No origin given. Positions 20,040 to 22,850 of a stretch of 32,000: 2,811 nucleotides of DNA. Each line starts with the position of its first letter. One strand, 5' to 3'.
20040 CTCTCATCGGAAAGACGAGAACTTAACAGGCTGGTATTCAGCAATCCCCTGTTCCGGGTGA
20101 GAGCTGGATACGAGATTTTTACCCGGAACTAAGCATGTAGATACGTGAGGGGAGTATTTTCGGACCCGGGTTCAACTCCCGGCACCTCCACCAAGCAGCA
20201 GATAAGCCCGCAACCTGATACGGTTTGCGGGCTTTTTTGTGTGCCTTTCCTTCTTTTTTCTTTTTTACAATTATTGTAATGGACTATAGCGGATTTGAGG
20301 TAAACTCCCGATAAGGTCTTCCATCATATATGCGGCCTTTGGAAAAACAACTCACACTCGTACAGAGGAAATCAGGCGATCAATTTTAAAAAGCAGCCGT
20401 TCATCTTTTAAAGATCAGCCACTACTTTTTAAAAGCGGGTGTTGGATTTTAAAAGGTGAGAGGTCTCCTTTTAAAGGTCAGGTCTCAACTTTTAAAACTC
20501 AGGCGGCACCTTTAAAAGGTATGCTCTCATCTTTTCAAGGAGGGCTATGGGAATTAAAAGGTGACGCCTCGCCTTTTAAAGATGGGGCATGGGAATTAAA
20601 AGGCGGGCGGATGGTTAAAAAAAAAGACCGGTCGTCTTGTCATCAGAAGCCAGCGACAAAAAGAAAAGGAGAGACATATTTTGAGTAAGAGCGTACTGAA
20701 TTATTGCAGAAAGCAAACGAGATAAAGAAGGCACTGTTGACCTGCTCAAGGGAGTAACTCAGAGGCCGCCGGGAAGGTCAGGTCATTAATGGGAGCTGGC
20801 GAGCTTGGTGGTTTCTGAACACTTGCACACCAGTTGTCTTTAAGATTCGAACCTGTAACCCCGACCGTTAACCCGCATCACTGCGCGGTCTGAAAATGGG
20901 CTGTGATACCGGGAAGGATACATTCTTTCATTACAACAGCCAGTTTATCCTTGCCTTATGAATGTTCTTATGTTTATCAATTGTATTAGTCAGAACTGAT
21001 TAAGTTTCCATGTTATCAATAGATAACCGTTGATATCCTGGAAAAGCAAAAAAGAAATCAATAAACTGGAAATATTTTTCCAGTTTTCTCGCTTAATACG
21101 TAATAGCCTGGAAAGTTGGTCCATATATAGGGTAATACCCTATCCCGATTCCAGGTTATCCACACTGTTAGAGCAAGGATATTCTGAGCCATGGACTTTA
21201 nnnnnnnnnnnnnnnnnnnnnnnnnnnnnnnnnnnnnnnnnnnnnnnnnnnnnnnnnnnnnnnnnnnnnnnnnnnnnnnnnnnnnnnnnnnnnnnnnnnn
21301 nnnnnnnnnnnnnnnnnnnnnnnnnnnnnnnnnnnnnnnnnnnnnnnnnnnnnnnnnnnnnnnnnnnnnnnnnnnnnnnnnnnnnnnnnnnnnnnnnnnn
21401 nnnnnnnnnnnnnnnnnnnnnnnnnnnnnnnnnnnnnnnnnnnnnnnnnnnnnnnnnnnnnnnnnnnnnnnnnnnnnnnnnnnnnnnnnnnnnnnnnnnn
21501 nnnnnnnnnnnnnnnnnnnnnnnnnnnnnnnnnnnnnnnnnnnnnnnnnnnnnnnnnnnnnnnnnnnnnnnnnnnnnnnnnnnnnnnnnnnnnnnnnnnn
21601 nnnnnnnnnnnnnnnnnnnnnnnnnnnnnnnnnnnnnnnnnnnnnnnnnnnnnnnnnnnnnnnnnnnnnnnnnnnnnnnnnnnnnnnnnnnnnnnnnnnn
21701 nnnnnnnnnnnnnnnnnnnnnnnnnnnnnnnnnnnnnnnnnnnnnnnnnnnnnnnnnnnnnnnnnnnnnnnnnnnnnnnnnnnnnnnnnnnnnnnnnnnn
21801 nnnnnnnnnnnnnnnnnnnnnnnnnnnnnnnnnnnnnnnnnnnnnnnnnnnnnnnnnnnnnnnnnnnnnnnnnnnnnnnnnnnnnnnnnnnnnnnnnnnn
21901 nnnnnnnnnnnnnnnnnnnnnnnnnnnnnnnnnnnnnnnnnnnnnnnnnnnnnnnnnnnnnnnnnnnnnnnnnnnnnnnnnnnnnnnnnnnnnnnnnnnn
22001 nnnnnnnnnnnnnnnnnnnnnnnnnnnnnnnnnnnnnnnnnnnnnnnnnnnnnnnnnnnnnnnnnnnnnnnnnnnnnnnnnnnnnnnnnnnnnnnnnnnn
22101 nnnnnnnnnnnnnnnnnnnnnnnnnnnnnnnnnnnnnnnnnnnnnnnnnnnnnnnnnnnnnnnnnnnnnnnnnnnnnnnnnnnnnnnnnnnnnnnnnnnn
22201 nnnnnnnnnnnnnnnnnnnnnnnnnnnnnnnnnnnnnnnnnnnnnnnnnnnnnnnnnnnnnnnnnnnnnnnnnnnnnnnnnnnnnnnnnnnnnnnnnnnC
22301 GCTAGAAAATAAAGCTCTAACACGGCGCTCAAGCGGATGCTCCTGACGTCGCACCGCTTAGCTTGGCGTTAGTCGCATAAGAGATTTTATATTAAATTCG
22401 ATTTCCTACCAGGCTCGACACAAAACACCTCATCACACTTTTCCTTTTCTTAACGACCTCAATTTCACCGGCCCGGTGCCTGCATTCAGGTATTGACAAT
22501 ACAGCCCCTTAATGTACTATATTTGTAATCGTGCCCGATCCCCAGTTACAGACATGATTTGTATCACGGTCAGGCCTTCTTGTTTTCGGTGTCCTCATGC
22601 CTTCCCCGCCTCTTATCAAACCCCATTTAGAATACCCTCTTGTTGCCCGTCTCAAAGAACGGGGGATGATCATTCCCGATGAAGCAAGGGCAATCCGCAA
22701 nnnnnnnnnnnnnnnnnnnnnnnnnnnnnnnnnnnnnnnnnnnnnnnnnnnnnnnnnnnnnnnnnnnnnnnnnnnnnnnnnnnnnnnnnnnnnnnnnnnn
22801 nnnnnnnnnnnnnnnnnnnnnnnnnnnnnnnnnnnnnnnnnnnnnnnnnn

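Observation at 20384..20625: Twelve phased palindrome-core repeats (mean period about 20.8 bp, two helical turns) directly downstream of ssrA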

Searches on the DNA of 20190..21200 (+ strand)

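Call 11: search_rna_families(source=window, start=20190, end=21200, threshold=evalue, max_evalue=10)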
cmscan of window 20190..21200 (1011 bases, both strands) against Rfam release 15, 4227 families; matches with E-value up to 10: 22.
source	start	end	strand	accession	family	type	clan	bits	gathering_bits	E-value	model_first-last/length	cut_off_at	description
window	20381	20479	+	RF03940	MIR9563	Gene; miRNA;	-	25.4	90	0.028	1-127/127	no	MIR9563 microRNA precursor family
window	20441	20503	+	RF00979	mir-553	Gene; miRNA;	-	23.8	82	0.077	1-62/62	no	mir-553 microRNA precursor family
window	20190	20241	+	RF00506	Thr_leader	Cis-reg; leader;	-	21.5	55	0.21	71-118/118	5'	Threonine operon leader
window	20190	20238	+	RF02450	ncr1175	Gene; sRNA;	-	20.9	60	0.43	61-110/110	5'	Bacillus sRNA ncr1175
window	21009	21100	+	RF00121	MicC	Gene; sRNA;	-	20.5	90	2.7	1-123/123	no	MicC RNA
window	20198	20296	+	RF01796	frnS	Gene; sRNA;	-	19.9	60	1.1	1-119/119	no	Fumarate/nitrate reductase regulator sRNA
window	20387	20523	-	RF00515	PyrR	Cis-reg;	-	19.1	54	7.1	1-115/115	no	PyrR binding site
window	20420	20524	+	RF04144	MIR9783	Gene; miRNA;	-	18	100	1.9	1-95/95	no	MIR9783 microRNA precursor family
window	20448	20538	+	RF04291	mir-368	Gene; miRNA;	CL00149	18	58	2.5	1-72/72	no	mir-368 microRNA precursor family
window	20190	20240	+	RF00513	Trp_leader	Cis-reg; leader;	-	17.7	41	1.2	58-100/100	5'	Tryptophan operon leader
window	20381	20437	-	RF03940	MIR9563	Gene; miRNA;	-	17.2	90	3.8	1-127/127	no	MIR9563 microRNA precursor family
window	20568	20671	+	RF04266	mir-9412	Gene; miRNA;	-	16.8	70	4.6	1-64/64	no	mir-9412 microRNA precursor family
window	20971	21152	+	RF01407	STnc560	Gene; sRNA;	-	16.7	55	0.68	1-214/214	no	STnc560 Hfq binding RNA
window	20197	20282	-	RF00506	Thr_leader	Cis-reg; leader;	-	16.5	55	3.3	1-118/118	no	Threonine operon leader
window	20451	20536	+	RF03495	mir-968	Gene; miRNA;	-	16.3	88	9.1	1-79/79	no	mir-968 microRNA precursor family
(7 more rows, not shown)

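Call 32: search_dna_similar(query=window:20240-20920:+, collection=plasmids, mode=distant, max_evalue=0.01)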
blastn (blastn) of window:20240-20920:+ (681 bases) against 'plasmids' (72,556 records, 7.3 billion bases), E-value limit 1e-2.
No match.

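Call 33: search_dna_similar(query=window:20240-20920:+, collection=phages, mode=distant, max_evalue=0.01)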
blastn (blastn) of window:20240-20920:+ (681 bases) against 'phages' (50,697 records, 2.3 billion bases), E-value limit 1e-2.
No match.

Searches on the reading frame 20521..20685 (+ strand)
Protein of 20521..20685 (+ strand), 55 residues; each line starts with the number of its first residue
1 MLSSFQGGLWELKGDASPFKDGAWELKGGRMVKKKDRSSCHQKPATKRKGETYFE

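Call 28: find_homologous_proteins(query=window:20521-20685:+, max_evalue=10)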
Query seq(55 aa): no candidate shares three 5-residue words with the query. No homologue found.

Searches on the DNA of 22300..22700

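Call 72: search_rna_families(source=window, start=22300, end=22700, threshold=evalue, max_evalue=1, show_alignments=1)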
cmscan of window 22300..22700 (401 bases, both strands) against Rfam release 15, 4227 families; matches with E-value up to 1: 0.
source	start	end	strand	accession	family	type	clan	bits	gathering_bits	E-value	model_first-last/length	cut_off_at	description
